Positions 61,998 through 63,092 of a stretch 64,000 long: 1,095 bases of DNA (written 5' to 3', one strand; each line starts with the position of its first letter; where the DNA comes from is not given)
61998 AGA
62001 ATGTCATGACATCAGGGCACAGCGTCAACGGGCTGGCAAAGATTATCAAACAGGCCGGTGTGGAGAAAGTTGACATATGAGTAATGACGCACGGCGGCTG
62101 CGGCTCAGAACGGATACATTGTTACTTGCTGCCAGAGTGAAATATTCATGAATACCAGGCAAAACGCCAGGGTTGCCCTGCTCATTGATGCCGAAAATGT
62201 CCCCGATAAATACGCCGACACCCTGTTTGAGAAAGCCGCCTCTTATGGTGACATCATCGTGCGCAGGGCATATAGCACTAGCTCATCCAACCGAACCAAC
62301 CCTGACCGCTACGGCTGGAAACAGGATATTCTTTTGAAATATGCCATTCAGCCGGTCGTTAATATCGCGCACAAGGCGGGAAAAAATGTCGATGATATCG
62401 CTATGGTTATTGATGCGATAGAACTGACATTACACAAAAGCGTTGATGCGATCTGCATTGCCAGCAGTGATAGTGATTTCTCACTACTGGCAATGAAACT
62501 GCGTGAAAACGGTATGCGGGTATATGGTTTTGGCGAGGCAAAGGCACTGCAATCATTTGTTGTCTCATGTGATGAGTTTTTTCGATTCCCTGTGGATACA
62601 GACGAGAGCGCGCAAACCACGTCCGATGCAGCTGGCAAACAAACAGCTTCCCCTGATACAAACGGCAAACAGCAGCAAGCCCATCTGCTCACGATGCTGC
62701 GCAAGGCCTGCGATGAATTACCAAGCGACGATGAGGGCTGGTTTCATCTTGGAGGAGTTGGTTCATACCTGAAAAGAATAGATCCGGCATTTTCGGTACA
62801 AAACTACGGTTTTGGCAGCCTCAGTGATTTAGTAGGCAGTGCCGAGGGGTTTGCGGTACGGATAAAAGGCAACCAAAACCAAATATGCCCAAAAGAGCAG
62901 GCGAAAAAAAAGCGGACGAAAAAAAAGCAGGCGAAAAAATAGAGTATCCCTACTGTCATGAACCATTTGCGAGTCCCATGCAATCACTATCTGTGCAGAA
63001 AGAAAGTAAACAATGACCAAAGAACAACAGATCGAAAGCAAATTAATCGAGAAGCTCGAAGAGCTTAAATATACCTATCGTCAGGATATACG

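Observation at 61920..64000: Compositional shift to a likely defence island: comF-like fragment, NYN-LOTUS protein, then type I R-M hsdR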

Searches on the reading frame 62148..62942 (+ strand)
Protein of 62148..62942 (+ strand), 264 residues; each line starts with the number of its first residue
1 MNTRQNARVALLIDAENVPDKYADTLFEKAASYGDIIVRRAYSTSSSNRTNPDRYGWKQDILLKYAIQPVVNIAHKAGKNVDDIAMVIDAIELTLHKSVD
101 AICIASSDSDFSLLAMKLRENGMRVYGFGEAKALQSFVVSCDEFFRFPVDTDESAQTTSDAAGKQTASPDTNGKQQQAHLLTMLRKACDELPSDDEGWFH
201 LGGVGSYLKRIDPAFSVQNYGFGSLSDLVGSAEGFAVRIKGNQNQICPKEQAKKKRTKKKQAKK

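Call 6: search_protein_families(library=pfam, proteins=[window:62148-62942:+], max_evalue=0.1)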
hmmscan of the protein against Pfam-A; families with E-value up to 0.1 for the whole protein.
window:62148-62942:+ (264 aa): 4 families
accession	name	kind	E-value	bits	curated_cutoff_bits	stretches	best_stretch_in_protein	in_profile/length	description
PF01936.24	NYN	-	2.2e-28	100.1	24.2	1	8-145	1-142/145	NYN domain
PF12872.13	OST-HTH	-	2.2e-12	47.1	23.8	1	177-244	6-68/71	OST-HTH/LOTUS domain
PF01060.29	TTR-52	-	0.0058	17.6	24.9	0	187-220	29-62/79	Transthyretin-like family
PF23914.1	TPR_CcmH_CycH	-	0.071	13.4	42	0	163-215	16-70/158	Cytochrome c-type biogenesis protein H TPR domain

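Call 7: search_protein_families(library=padloc, proteins=[window:62148-62942:+], max_evalue=0.1)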
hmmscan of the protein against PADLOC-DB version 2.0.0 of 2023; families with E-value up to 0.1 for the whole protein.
window:62148-62942:+ (264 aa): 0 families

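Call 8: find_encoding_contigs(protein=window:62148-62942:+, flank=10000, max_places=10)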
Protein window:62148-62942:+ (264 aa): no gene with exactly this product is on record in the collection.

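Call 9: find_homologous_proteins(query=window:62148-62942:+)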
Query window:62148-62942:+ (264 aa): 6050 proteins with E <= 0.001 among 6484 candidates; the best 120 are listed.
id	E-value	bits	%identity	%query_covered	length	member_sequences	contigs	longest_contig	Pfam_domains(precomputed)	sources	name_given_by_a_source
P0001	1.1e-171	587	100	100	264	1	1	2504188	PF12872.14,PF01936.25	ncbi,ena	-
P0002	3.1e-64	235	47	95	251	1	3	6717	PF12872.14,PF01936.25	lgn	-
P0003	1.8e-62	229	49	97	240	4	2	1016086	PF12872.14,PF01936.25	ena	-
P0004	8.3e-61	224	49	88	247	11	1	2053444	PF12872.14,PF01936.25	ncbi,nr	ncbi:MAG: NYN domain-containing protein [Candidatus Zeuxoniibacter abyssi]|nr:MAG: NYN domain-contai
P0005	1.4e-59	220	47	89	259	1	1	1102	PF12872.14,PF01936.25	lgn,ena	-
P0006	3.8e-58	215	46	90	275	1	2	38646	PF12872.14,PF01936.25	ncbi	ncbi:MAG: NYN domain-containing protein [Gammaproteobacteria bacterium]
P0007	1.7e-56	210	46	90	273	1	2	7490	PF12872.14,PF01936.25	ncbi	ncbi:MAG: NYN domain-containing protein [Gammaproteobacteria bacterium]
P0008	6.1e-56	208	46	90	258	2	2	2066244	PF12872.14,PF01936.25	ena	-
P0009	7.0e-56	208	46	86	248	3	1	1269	PF12872.14,PF01936.25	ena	-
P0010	1.3e-55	207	46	94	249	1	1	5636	PF12872.14,PF01936.25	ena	-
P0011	1.3e-55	207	47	89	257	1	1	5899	PF12872.14,PF01936.25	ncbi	-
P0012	1.5e-55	207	43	92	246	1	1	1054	PF12872.14,PF01936.25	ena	-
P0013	9.1e-55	204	48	88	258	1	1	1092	PF12872.14,PF01936.25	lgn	-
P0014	2.0e-54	203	47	88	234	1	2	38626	PF12872.14,PF01936.25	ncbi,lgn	ncbi:MAG: NYN domain-containing protein [Gammaproteobacteria bacterium]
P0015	1.5e-53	200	45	93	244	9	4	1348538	PF12872.14,PF01936.25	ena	-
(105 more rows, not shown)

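Call 10: find_encoding_contigs(protein=P0001, flank=10000, max_places=4)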
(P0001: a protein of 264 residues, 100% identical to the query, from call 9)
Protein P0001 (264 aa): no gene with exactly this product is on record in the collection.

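Call 12: search_protein_families(library=ncbifam, proteins=[window:62148-62942:+], max_evalue=1)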
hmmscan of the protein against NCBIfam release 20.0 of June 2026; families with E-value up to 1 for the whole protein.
window:62148-62942:+ (264 aa): 1 family
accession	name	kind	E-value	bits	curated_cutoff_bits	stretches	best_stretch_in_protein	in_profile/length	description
TIGR00288.1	TIGR00288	hypoth_equivalog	3.2e-05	23.8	178.45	1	83-125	90-132/160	TIGR00288 family NYN domain-containing protein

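Call 13: find_related_loci(query=A1, collection=genome_contigs, flank=10000)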
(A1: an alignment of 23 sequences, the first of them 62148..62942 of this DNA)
Query A1 (264 aa) in genome_contigs; peptide patterns used: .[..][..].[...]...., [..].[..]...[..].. (x = any residue, [..] = any of these).
600 stretches matched a pattern (row limit reached: there are more); 577 encode a relative of the query (tblastn E <= 1e-3); the best 80 are kept; 80 distinct loci.
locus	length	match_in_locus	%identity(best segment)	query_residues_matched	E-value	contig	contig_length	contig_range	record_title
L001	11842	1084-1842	38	5-264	2e-50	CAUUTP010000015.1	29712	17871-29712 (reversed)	MAG TPA_asm: uncultured Eikenella sp. isolate SRR23388424_bin.11_MetaWRAP_v1.3_MAG genome assembly, contig: ERZ21659773.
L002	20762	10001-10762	39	5-263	3e-49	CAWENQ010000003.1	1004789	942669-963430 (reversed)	MAG: uncultured Alphaproteobacteria bacterium isolate MFD02360.bin.1.49 genome assembly, contig: contig_11940, whole gen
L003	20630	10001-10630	40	3-229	6e-49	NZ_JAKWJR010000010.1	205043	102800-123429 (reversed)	Nocardioides sp. SR21 Scaffold10, whole genome shotgun sequence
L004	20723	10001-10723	40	7-254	1e-48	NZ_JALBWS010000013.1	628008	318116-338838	Rhodanobacter ginsenosidimutans strain Gsoil 3054 assembly_13, whole genome shotgun sequence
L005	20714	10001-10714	38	4-244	1e-48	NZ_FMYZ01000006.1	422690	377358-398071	Cupriavidus sp. YR651, whole genome shotgun sequence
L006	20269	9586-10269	38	4-244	3e-48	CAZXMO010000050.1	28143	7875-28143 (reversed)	MAG TPA_asm: uncultured Spirochaetales bacterium isolate binchicken_co8_383 genome assembly, contig: NODE_2292_length_28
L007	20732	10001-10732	39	3-243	8e-48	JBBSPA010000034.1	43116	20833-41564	MAG: Propionibacteriales bacterium isolate LS6_sbin.44 LS6_sbin.44_K_1697420_L_43116_cov_16.4346, whole genome shotgun s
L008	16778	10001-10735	38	2-258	2e-47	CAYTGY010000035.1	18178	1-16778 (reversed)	MAG TPA_asm: uncultured Spirochaetaceae bacterium isolate SRP141376_co4_281 genome assembly, contig: NODE_5311_length_18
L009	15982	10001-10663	41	7-237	2e-47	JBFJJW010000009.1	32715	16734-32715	MAG: Solimonas sp. isolate Mix_sand17.2022.03.D.35 k141_27022_length_32715_cov_11.9648, whole genome shotgun sequence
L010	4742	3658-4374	40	8-254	1e-47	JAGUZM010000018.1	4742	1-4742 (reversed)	MAG: Deltaproteobacteria bacterium isolate DeMMO6_18 c_000000000069, whole genome shotgun sequence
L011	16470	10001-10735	35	9-256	3e-47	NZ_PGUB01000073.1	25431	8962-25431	Aquimarina sp. I32.4 Contig_0000073, whole genome shotgun sequence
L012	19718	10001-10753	37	1-261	8e-47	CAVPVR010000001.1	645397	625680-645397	MAG: uncultured delta proteobacterium isolate MFD09964.bin.1.66 genome assembly, contig: contig_1097, whole genome shotg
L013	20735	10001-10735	40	5-258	7e-47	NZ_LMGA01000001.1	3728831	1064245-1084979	Mesorhizobium sp. Root554 contig_1, whole genome shotgun sequence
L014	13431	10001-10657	39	8-238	6e-47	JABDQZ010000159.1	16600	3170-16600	MAG: Gammaproteobacteria bacterium isolate Site_C16 k127_1245645, whole genome shotgun sequence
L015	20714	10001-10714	38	5-256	1e-46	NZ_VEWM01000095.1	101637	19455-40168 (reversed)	Psychrobacter sp. I-STPA6b Contigs1_9_len:101637, whole genome shotgun sequence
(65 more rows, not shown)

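Call 15: find_encoding_contigs(protein=P0004, flank=10000, max_places=3)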
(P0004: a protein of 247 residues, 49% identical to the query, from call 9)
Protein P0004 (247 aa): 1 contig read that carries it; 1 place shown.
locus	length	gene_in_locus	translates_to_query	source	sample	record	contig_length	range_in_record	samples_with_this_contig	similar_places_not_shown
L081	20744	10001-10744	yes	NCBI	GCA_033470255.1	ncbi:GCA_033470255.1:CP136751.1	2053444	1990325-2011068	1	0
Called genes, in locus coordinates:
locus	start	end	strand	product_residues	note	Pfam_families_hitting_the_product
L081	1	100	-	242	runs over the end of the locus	PF01177:Asp_Glu_race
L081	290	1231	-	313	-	PF05598:DUF772, PF01609:DDE_Tnp_1, PF13359:DDE_Tnp_4, PF13612:DDE_Tnp_1_3, PF13751:DDE_Tnp_1_6 (weak)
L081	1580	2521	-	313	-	PF05598:DUF772, PF01609:DDE_Tnp_1, PF13359:DDE_Tnp_4, PF13612:DDE_Tnp_1_3, PF13751:DDE_Tnp_1_6 (weak)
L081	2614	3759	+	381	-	PF13433:Peripla_BP_5, PF13458:Peripla_BP_6, PF01094:ANF_receptor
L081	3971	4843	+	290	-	PF02653:BPD_transp_2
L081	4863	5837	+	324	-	PF02653:BPD_transp_2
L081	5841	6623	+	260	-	PF00005:ABC_tran, PF13304:AAA_21 (faint), PF12399:BCA_ABC_TP_C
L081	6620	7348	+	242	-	PF00005:ABC_tran, PF13304:AAA_21 (faint)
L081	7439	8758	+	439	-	PF01266:DAO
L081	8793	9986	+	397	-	PF00355:Rieske, PF00848:Ring_hydroxyl_A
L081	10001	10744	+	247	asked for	PF01936:NYN, PF12872:OST-HTH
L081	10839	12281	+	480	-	-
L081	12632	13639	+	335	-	PF00497:SBP_bac_3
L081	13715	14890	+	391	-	PF00528:BPD_transp_1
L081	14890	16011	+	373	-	PF00528:BPD_transp_1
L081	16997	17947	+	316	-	PF04313:HSDR_N (faint), PF00270:DEAD (faint), PF04851:ResIII, PF18766:SWI2_SNF2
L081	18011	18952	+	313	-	PF05598:DUF772, PF01609:DDE_Tnp_1, PF13359:DDE_Tnp_4, PF13612:DDE_Tnp_1_3, PF13751:DDE_Tnp_1_6 (weak)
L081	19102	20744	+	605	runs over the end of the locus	PF04851:ResIII (weak), PF00271:Helicase_C (weak), PF08463:EcoEI_R_C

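Call 16: find_encoding_contigs(protein=P0003, flank=10000, max_places=3)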
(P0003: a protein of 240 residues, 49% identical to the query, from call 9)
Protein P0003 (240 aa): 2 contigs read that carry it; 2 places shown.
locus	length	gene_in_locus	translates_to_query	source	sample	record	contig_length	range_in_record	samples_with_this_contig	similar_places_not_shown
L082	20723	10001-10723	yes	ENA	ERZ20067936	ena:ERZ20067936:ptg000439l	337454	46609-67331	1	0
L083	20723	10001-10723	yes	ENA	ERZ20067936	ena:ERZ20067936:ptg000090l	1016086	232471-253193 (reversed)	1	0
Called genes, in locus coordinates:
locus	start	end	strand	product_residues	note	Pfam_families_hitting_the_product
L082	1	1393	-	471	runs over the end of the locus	-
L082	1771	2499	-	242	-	PF01177:Asp_Glu_race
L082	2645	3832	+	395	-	PF13433:Peripla_BP_5, PF13458:Peripla_BP_6, PF01094:ANF_receptor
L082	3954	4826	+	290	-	PF02653:BPD_transp_2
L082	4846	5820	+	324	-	PF02653:BPD_transp_2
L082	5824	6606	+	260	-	PF00005:ABC_tran, PF13304:AAA_21 (faint), PF12399:BCA_ABC_TP_C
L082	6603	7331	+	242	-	PF00005:ABC_tran, PF13304:AAA_21 (faint)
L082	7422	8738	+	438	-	PF01266:DAO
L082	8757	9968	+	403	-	PF00355:Rieske, PF00848:Ring_hydroxyl_A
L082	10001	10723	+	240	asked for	PF01936:NYN, PF12872:OST-HTH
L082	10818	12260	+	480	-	PF00171:Aldedh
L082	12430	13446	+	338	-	PF00497:SBP_bac_3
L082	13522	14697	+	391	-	PF00528:BPD_transp_1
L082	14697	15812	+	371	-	PF00528:BPD_transp_1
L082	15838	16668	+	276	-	PF00005:ABC_tran, PF02463:SMC_N (faint), PF13304:AAA_21 (weak)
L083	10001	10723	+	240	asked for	PF01936:NYN, PF12872:OST-HTH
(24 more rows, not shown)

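Call 17: find_encoding_contigs(protein=P0008, flank=10000, max_places=3)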
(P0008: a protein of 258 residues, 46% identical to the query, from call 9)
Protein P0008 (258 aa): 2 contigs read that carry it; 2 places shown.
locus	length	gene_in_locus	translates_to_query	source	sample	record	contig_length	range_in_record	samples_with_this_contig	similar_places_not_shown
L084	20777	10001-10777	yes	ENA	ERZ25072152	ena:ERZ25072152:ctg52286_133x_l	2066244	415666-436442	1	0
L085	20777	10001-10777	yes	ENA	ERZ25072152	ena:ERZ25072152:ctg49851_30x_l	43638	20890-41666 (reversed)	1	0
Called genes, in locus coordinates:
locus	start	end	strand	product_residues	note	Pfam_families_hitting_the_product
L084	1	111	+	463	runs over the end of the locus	PF00206:Lyase_1, PF14698:ASL_C2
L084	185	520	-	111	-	PF00462:Glutaredoxin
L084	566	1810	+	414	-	PF13624:SurA_N_3 (weak), PF09312:SurA_N, PF13145:Rotamase_2, PF00639:Rotamase, PF13616:Rotamase_3, PF00639:Rotamase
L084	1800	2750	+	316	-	PF04166:PdxA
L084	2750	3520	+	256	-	PF00398:RrnaAD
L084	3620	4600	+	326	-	PF00056:Ldh_1_N, PF02866:Ldh_1_C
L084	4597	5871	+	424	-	PF00390:malic, PF03949:Malic_M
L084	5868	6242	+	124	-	PF01127:Sdh_cyt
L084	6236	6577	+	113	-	PF01127:Sdh_cyt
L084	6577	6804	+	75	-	-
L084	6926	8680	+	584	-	PF00890:FAD_binding_2, PF01266:DAO, PF02910:Succ_DH_flav_C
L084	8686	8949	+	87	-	PF13711:DUF4160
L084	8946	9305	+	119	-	PF10387:DUF2442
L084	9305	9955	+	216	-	-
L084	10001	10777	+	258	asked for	PF01936:NYN, PF12872:OST-HTH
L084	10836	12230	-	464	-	PF00474:SSF (weak)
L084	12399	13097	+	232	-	PF13085:Fer2_3, PF13183:Fer4_8, PF13237:Fer4_10, PF13534:Fer4_17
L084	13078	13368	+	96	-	PF03937:Sdh5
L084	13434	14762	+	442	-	PF00285:Citrate_synt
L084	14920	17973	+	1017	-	PF18470:Cas9_a, PF01844:HNH, PF13395:HNH_4, PF18541:RuvC_III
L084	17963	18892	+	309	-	PF01867:Cas_Cas1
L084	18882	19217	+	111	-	PF09827:CRISPR_Cas2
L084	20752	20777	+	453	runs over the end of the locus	PF02844:GARS_N, PF01071:GARS_A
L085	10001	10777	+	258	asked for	PF01936:NYN, PF12872:OST-HTH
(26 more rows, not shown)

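Call 18: find_encoding_contigs(protein=P0015, flank=10000, max_places=3)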
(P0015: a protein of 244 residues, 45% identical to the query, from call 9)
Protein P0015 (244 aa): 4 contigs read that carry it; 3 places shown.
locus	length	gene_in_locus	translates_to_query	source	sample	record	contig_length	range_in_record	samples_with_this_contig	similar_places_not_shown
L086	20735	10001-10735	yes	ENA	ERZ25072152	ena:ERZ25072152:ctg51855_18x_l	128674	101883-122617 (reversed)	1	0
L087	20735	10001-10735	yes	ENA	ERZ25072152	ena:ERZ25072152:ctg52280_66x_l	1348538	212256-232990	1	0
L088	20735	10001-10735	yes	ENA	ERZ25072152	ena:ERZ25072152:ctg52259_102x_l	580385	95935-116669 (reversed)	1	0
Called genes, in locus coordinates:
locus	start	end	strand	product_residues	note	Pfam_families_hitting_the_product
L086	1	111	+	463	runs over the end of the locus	PF00206:Lyase_1, PF14698:ASL_C2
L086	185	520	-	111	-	PF00462:Glutaredoxin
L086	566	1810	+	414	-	PF13624:SurA_N_3 (weak), PF09312:SurA_N, PF13145:Rotamase_2, PF00639:Rotamase, PF13616:Rotamase_3, PF00639:Rotamase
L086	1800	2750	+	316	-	PF04166:PdxA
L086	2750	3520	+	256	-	PF00398:RrnaAD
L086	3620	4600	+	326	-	PF00056:Ldh_1_N, PF02866:Ldh_1_C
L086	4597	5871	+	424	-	PF00390:malic, PF03949:Malic_M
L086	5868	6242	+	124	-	PF01127:Sdh_cyt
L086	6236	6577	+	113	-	PF01127:Sdh_cyt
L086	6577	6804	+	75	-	-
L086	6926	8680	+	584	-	PF00890:FAD_binding_2, PF01266:DAO, PF02910:Succ_DH_flav_C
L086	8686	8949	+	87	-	PF13711:DUF4160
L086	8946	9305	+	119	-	PF10387:DUF2442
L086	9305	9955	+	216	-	-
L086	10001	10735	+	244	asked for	PF01936:NYN, PF12872:OST-HTH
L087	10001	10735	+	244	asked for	PF01936:NYN, PF12872:OST-HTH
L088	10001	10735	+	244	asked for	PF01936:NYN, PF12872:OST-HTH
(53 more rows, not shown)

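Call 19: find_encoding_contigs(protein=P0006, flank=10000, max_places=3)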
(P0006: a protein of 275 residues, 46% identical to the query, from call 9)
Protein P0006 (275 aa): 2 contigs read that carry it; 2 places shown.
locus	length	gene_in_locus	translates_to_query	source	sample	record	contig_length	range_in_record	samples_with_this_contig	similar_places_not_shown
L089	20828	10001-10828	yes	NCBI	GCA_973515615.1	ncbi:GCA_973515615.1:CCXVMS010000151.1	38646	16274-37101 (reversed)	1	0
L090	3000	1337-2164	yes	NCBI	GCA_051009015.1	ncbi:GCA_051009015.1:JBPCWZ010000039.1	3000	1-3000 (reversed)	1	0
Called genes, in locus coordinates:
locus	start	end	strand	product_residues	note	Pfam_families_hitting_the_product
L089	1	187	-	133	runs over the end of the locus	-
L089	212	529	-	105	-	PF10387:DUF2442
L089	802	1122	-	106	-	PF10387:DUF2442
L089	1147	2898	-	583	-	PF00890:FAD_binding_2, PF01266:DAO (weak), PF07992:Pyr_redox_2 (faint), PF02910:Succ_DH_flav_C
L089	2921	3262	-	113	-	PF01127:Sdh_cyt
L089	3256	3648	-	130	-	PF01127:Sdh_cyt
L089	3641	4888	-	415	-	PF00390:malic, PF03949:Malic_M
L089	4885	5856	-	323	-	PF00056:Ldh_1_N, PF02866:Ldh_1_C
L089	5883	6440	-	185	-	PF05728:UPF0227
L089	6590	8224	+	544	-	PF13458:Peripla_BP_6 (weak), PF01368:DHH, PF02272:DHHA1, PF17768:RecJ_OB (weak)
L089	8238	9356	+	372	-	PF01264:Chorismate_synt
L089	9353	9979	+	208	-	PF02798:GST_N, PF13417:GST_N_3, PF13409:GST_N_2, PF13410:GST_C_2 (weak)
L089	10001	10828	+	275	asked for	PF01936:NYN, PF12872:OST-HTH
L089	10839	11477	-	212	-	PF01936:NYN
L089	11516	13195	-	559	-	PF01257:2Fe-2S_thioredx, PF01512:Complex1_51K, PF10531:SLBB (weak), PF10589:NADH_4Fe-4S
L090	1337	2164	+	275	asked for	PF01936:NYN, PF12872:OST-HTH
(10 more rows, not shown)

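Call 21: list_cluster_members(proteins=[P0001])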
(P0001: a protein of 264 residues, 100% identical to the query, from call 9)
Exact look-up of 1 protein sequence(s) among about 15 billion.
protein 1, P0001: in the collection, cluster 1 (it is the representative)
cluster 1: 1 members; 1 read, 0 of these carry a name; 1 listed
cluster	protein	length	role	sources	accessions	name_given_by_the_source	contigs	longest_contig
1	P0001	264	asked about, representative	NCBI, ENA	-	-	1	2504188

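Call 37: search_protein_families(library=pfam, alignment_id=A3, max_evalue=0.00001)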
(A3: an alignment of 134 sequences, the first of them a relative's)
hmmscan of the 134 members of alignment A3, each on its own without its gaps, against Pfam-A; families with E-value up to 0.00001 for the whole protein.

A. member 1, L001:360-1007:+ (216 aa): 3 families
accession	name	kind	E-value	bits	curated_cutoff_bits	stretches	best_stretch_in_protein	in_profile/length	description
PF02630.20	SCO1-SenC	-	6.1e-40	136.7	22.8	1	53-190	1-133/134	SCO1/SenC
PF00578.27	AhpC-TSA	-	1.1e-09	38.7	26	1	55-186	7-116/124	AhpC/TSA family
PF08534.16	Redoxin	-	2.4e-06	27.9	26.6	1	55-190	8-127/148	Redoxin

B. families by the number of members that match (of 134 scanned): 164 families (the first 25 are shown)
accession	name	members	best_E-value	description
PF01171.26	ATP_bind_3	3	4.3e-54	PP-loop family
PF00271.37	Helicase_C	3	1.4e-33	Helicase conserved C-terminal domain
PF04307.19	YdjM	3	2.4e-25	YdjM inner membrane protein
PF00924.24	MS_channel_2nd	3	3.8e-23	Mechanosensitive ion channel, beta-domain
PF01039.27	Carboxyl_trans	2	3.6e-194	Carboxyl transferase domain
PF03255.19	ACCA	2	2.3e-145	Acetyl co-enzyme A carboxylase carboxyltransferase-like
PF00270.35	DEAD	2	1.1e-49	DEAD/DEAH box helicase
PF01734.28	Patatin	2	2.4e-38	Patatin-like phospholipase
PF15902.12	Sortilin-Vps10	2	2.1e-35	Sortilin, neurotensin receptor 3,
PF00691.25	OmpA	2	5.2e-21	OmpA family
PF11734.13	TilS_C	2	3.1e-20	TilS substrate C-terminal domain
PF07719.23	TPR_2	2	1.3e-19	Tetratricopeptide repeat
PF00515.34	TPR_1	2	1.2e-17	Tetratricopeptide repeat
PF13181.12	TPR_8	2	1.4e-15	Tetratricopeptide repeat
PF12146.15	Hydrolase_4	2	2.6e-15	Serine aminopeptidase, S33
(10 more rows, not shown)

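Call 39: search_solved_structures(query=A1, max_evalue=0.01)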
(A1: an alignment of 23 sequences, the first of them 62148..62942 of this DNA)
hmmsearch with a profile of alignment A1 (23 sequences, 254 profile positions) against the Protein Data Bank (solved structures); distinct sequences matched with E-value up to 0.01: 3.
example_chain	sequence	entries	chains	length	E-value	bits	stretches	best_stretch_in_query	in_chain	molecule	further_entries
2kpm_A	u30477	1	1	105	1.1e-17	67.7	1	158-236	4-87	Uncharacterized protein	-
2kzv_A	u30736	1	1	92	3e-16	63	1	171-244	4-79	Uncharacterized protein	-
2qip_A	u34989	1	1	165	5.1e-07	32.8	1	4-144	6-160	Protein of unknown function VPA0982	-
